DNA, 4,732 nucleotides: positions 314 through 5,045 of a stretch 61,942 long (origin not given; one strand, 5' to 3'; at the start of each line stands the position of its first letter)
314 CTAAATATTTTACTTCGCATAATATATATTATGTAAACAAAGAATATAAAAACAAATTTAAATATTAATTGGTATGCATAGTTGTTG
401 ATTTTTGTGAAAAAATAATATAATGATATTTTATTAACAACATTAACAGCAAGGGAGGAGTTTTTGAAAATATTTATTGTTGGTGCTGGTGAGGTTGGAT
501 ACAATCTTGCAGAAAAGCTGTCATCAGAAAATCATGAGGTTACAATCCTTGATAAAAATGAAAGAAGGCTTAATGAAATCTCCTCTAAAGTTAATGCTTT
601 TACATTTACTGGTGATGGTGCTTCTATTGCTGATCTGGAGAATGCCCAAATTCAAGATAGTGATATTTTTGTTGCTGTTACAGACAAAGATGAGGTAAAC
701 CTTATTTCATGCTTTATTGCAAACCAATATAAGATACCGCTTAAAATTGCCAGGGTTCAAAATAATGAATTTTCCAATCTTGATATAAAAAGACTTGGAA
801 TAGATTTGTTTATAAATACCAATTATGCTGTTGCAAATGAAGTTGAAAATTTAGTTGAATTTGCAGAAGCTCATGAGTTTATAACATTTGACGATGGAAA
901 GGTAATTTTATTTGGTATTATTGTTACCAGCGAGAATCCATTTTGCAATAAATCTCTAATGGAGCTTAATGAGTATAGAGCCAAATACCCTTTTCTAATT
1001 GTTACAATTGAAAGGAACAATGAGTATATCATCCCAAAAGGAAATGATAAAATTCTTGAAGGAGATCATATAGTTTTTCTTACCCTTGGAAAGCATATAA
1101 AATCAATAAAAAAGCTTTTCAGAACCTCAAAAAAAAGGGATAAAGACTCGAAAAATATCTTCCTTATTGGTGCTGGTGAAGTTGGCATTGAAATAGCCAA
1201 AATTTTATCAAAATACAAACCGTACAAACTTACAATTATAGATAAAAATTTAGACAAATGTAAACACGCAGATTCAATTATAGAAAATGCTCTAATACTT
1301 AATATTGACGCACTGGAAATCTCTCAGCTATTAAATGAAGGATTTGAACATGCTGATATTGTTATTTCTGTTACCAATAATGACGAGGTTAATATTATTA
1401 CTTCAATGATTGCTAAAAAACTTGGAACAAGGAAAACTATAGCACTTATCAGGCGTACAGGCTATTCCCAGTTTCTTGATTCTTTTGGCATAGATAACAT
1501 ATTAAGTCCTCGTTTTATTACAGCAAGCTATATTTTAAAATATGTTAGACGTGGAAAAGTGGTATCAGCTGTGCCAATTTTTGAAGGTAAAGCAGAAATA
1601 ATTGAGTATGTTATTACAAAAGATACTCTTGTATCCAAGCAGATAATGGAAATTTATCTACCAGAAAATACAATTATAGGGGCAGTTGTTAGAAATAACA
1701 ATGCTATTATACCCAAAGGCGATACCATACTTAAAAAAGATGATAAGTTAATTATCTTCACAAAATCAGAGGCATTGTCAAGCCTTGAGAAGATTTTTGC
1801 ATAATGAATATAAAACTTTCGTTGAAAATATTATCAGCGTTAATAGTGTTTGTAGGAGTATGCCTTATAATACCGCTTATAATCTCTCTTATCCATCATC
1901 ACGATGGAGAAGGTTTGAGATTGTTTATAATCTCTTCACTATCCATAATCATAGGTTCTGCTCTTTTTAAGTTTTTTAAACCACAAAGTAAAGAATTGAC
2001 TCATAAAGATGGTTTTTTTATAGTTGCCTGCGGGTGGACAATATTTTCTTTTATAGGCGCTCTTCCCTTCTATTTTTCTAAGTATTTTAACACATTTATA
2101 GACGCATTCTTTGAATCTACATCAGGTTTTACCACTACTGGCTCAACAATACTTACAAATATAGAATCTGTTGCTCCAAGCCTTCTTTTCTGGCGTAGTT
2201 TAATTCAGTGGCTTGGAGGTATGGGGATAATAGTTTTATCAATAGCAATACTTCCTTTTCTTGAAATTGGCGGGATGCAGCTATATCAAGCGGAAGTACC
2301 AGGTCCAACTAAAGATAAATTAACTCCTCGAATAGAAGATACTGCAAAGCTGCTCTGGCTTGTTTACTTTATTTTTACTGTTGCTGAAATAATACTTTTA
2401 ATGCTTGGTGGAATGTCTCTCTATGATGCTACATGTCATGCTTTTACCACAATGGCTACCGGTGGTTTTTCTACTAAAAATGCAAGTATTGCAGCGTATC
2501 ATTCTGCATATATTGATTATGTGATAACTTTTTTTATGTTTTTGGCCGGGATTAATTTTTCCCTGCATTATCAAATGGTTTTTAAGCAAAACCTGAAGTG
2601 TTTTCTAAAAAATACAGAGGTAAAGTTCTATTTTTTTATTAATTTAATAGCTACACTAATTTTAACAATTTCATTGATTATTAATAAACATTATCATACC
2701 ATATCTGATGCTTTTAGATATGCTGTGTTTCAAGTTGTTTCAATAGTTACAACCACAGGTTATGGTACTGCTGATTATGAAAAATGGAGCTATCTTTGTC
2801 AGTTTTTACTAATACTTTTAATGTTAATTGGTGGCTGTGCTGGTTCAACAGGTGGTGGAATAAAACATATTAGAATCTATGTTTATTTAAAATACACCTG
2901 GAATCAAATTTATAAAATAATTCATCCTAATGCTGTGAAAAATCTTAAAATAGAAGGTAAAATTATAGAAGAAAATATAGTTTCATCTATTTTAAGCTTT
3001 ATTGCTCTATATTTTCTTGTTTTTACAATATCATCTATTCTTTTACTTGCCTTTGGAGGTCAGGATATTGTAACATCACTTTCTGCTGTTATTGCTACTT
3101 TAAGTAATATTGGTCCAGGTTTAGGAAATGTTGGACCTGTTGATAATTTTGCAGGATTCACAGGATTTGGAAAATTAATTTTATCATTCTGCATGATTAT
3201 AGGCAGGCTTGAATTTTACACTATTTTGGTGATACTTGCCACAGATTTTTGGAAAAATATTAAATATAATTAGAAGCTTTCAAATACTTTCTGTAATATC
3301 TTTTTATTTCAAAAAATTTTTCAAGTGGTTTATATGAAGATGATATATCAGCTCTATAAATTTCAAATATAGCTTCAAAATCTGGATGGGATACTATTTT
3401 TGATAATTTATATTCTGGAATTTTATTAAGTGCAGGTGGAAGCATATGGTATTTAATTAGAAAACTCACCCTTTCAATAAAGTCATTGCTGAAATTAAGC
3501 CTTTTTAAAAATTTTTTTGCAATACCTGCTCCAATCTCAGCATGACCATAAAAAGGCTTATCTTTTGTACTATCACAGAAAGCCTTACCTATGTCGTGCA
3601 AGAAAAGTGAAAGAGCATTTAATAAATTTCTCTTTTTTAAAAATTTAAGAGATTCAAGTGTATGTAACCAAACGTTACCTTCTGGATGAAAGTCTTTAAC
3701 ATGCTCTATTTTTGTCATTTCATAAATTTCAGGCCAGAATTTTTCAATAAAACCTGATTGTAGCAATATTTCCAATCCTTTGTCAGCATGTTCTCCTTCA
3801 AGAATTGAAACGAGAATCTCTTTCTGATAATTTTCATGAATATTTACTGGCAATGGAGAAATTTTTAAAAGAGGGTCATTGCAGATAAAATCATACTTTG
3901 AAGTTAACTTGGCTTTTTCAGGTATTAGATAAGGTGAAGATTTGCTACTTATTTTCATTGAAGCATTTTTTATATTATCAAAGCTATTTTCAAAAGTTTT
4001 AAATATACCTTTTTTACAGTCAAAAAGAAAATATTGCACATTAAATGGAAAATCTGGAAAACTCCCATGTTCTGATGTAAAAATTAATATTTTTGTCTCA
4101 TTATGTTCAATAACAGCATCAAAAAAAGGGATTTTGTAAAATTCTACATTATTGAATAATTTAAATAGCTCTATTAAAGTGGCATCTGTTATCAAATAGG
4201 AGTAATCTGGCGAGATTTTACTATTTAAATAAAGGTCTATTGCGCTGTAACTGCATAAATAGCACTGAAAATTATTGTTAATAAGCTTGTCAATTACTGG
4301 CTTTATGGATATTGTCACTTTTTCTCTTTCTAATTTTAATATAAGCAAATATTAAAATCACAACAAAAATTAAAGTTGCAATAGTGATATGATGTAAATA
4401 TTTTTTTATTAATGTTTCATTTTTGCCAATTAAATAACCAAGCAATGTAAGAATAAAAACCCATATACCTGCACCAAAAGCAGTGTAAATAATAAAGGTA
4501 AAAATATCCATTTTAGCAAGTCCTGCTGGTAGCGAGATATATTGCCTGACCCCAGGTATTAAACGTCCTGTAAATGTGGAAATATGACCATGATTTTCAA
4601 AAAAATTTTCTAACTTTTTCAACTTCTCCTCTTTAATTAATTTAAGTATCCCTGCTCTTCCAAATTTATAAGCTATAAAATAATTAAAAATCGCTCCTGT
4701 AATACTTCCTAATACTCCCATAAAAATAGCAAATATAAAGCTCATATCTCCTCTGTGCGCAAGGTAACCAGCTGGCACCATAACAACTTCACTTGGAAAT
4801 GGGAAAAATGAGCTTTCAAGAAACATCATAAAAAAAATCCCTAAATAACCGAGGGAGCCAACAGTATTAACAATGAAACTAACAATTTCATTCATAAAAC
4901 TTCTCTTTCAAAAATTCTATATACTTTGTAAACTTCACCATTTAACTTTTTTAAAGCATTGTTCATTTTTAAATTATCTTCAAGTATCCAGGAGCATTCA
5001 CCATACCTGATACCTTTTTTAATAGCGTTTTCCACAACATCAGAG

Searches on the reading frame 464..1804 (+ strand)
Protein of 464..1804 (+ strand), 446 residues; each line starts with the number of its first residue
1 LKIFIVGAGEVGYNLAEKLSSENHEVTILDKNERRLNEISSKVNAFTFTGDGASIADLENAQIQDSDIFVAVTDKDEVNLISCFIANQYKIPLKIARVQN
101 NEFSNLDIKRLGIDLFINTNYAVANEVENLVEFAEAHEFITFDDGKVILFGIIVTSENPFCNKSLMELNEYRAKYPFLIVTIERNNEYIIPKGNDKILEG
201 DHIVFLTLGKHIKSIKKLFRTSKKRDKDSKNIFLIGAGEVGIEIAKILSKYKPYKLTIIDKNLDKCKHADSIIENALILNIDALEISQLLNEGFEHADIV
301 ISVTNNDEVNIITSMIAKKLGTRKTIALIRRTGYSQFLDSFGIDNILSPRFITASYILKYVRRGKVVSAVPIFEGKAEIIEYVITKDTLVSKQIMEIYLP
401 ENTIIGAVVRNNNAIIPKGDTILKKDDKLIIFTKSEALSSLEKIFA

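Call 49: search_protein_families(library=pfam, proteins=[window:464-1804:+], max_evalue=1e-8)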
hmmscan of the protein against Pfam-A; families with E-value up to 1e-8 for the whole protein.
window:464-1804:+ (446 aa): 6 families
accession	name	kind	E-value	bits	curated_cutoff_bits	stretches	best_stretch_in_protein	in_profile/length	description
PF02254.24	TrkA_N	-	6.1e-45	152.7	23.8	2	3-118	1-115/116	TrkA-N domain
PF02080.26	TrkA_C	-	7.1e-27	93.5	27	2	380-445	2-70/71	TrkA-C domain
PF01488.26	Shikimate_DH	-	6.5e-15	55.9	24.3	0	226-324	9-103/138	Shikimate / quinate 5-dehydrogenase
PF03435.24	Sacchrp_dh_NADP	-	1.7e-13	51.5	25.1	0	232-304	1-76/129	Saccharopine dehydrogenase NADP binding domain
PF13241.12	NAD_binding_7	-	6e-12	46.5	22.1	0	2-98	9-94/104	Putative NAD(P)-binding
PF07992.20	Pyr_redox_2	-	1.6e-09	38.1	26.1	0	211-331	129-246/291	Pyridine nucleotide-disulphide oxidoreductase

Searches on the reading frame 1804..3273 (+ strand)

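Call 49: search_protein_families(library=pfam, proteins=[window:1804-3273:+], max_evalue=1e-8)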
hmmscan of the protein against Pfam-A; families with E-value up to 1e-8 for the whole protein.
window:1804-3273:+ (489 aa): 1 family
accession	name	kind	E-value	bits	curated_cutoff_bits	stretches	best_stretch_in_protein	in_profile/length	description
PF02386.22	TrkH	-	4.1e-80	270.1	27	1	45-479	10-491/502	Cation transport protein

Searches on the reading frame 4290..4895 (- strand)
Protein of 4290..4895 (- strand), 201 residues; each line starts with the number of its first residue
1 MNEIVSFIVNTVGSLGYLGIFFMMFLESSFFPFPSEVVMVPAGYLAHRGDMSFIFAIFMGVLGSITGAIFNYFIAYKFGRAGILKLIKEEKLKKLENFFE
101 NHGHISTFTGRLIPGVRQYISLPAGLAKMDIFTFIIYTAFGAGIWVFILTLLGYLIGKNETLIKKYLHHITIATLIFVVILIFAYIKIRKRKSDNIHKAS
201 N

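Call 49: search_protein_families(library=pfam, proteins=[window:4290-4895:-], max_evalue=1e-8)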
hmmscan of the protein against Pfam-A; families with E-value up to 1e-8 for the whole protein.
window:4290-4895:- (201 aa): 1 family
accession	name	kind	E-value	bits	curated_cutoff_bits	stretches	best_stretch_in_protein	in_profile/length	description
PF09335.16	VTT_dom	-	8e-24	84.9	33.9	1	33-155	1-123/123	VTT domain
